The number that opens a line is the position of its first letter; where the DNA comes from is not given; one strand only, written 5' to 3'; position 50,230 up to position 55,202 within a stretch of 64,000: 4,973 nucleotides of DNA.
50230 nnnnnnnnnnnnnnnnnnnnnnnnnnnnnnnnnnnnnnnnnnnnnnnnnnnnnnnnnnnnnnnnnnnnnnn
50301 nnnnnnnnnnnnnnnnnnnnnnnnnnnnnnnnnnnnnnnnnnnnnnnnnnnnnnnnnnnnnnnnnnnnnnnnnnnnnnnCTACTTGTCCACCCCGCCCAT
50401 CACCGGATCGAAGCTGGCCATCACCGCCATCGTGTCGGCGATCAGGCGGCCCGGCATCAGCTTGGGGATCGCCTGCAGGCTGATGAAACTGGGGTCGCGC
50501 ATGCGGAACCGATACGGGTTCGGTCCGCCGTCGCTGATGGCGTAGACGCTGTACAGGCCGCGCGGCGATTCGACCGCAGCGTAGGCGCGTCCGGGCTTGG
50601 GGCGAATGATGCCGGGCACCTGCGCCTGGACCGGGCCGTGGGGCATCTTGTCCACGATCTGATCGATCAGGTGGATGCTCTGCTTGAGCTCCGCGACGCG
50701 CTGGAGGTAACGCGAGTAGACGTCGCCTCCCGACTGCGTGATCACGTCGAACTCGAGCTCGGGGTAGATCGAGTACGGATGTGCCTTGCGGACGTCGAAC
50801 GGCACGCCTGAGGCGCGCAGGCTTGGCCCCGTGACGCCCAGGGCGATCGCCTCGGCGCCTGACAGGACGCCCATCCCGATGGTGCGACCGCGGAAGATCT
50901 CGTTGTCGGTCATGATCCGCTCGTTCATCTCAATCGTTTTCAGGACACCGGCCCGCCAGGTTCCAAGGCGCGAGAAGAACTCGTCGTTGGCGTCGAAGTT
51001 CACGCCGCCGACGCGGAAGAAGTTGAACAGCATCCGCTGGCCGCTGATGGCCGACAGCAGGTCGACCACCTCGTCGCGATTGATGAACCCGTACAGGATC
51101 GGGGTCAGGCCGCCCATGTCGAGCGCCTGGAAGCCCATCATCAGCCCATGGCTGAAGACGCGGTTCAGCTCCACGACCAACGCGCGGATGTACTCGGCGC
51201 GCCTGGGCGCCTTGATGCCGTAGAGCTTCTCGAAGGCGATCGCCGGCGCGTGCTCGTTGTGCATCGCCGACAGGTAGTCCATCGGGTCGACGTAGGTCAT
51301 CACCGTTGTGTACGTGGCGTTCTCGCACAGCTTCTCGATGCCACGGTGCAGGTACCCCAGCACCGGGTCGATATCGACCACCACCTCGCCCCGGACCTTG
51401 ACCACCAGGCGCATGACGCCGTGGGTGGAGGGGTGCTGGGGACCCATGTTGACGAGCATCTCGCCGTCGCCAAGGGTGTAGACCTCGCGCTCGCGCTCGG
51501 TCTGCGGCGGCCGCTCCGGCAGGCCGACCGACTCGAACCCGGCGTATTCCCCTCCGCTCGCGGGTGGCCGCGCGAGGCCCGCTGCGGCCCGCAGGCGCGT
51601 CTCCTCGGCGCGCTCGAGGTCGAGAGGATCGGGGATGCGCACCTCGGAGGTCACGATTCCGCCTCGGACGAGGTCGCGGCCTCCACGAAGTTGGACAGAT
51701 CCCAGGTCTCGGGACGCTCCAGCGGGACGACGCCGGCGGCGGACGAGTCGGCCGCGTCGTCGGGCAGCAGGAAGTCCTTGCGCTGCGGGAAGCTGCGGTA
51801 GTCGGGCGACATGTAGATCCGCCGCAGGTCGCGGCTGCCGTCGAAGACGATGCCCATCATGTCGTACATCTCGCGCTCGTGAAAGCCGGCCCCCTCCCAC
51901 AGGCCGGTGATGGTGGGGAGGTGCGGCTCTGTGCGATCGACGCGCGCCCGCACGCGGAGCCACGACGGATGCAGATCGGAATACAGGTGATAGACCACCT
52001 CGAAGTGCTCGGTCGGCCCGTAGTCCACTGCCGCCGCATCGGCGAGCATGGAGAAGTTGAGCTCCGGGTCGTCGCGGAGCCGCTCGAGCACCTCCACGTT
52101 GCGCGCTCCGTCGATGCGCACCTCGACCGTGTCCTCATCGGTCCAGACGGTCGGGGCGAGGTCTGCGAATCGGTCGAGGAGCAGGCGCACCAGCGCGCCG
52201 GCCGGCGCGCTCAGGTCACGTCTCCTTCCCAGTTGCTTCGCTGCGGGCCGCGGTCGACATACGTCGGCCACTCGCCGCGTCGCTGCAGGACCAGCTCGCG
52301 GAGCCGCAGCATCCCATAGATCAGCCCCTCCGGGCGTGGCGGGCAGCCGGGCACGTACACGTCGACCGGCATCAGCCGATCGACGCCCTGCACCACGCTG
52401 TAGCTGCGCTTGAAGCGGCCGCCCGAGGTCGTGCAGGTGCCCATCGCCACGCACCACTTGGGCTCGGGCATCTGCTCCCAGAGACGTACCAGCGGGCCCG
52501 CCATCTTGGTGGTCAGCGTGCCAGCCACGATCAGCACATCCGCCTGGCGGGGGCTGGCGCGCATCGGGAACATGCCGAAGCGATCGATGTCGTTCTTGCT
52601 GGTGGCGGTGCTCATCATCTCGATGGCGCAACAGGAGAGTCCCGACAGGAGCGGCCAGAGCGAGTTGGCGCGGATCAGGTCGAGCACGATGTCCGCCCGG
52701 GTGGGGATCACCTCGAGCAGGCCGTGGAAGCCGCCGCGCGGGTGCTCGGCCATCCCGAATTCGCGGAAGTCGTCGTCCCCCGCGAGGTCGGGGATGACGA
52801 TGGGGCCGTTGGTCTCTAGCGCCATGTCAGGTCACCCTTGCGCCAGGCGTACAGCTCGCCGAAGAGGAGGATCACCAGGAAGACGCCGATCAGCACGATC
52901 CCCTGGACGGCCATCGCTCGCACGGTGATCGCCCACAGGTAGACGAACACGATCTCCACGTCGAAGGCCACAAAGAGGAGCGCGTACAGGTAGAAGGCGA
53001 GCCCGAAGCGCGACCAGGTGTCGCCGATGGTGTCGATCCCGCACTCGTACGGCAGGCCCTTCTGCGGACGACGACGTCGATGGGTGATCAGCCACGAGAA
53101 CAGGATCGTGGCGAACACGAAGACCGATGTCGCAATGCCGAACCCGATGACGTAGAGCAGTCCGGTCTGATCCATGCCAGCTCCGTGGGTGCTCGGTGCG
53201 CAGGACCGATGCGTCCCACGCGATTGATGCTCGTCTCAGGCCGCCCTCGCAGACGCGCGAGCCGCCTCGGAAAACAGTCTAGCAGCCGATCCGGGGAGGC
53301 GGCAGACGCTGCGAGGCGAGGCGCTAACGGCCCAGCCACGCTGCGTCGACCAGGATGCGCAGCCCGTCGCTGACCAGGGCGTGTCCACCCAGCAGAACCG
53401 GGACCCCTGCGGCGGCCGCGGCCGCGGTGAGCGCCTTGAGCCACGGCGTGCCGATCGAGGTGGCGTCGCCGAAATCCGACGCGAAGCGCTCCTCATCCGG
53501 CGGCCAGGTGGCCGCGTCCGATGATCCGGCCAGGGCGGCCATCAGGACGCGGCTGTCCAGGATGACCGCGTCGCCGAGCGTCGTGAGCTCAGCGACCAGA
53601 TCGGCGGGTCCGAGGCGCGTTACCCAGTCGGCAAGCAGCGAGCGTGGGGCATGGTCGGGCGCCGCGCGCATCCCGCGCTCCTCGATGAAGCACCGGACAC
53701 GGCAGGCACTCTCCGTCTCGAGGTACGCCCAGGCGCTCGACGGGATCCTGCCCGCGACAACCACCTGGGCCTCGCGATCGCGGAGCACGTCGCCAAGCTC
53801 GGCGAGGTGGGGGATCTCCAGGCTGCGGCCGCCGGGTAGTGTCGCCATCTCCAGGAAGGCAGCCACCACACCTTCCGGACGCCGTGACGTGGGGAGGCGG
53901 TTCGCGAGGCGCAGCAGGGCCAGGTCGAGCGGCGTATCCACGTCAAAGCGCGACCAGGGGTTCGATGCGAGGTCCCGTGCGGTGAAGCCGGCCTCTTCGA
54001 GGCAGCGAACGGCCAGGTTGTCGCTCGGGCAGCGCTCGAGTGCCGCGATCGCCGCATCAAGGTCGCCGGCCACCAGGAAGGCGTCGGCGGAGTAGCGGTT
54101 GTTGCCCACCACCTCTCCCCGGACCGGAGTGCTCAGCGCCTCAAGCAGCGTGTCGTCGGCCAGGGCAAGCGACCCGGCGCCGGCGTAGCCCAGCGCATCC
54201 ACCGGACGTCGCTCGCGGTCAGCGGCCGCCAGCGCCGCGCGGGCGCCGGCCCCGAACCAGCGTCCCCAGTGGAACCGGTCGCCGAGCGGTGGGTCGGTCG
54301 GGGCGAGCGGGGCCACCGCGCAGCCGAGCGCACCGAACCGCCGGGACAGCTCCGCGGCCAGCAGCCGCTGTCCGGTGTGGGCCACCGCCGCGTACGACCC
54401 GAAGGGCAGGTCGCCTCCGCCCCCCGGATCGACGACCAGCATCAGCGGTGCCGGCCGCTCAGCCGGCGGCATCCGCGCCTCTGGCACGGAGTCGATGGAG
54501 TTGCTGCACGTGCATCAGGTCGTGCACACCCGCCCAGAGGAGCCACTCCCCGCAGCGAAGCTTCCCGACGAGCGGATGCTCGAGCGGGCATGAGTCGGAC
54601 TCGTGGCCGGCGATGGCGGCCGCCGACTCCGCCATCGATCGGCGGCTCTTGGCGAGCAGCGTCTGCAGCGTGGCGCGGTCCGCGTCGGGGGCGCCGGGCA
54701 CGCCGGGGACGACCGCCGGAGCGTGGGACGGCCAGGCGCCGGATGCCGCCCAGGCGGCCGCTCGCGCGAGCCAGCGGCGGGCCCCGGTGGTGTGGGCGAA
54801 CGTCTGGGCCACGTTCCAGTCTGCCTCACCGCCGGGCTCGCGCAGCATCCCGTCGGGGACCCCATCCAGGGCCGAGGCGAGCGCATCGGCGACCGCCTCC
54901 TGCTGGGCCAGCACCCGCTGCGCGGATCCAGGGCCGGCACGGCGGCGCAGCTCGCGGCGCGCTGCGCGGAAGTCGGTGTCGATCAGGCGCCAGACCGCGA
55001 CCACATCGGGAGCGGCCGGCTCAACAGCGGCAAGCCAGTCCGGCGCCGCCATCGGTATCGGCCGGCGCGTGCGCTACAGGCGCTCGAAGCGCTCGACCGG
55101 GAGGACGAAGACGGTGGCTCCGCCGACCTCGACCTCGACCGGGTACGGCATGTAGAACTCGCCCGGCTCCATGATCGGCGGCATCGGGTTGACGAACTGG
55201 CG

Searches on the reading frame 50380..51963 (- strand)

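Call 18: search_protein_families(library=pfam, proteins=[window:50380-51963:-], max_evalue=0.00001)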
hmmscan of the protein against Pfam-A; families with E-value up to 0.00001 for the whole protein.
window:50380-51963:- (527 aa): 1 family
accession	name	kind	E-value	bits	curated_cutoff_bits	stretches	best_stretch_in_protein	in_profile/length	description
PF00346.24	Complex1_49kDa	-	1.2e-81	274.1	24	2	282-455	1-174/271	Respiratory-chain NADH dehydrogenase, 49 Kd subunit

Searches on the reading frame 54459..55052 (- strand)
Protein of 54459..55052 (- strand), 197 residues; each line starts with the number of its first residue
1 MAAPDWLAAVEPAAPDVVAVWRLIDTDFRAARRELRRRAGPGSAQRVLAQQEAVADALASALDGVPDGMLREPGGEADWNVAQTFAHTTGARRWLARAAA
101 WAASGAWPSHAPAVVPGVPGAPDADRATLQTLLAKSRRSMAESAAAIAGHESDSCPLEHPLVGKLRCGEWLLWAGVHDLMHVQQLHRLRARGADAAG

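Call 52: search_protein_families(library=pfam, proteins=[window:54459-55052:-], max_evalue=0.00001)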
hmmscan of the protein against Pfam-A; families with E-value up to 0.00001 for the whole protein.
window:54459-55052:- (197 aa): 1 family
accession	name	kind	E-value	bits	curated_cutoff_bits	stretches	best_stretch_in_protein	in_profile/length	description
PF12867.12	DinB_2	-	1e-07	32.9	24.8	1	52-185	3-128/128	DinB superfamily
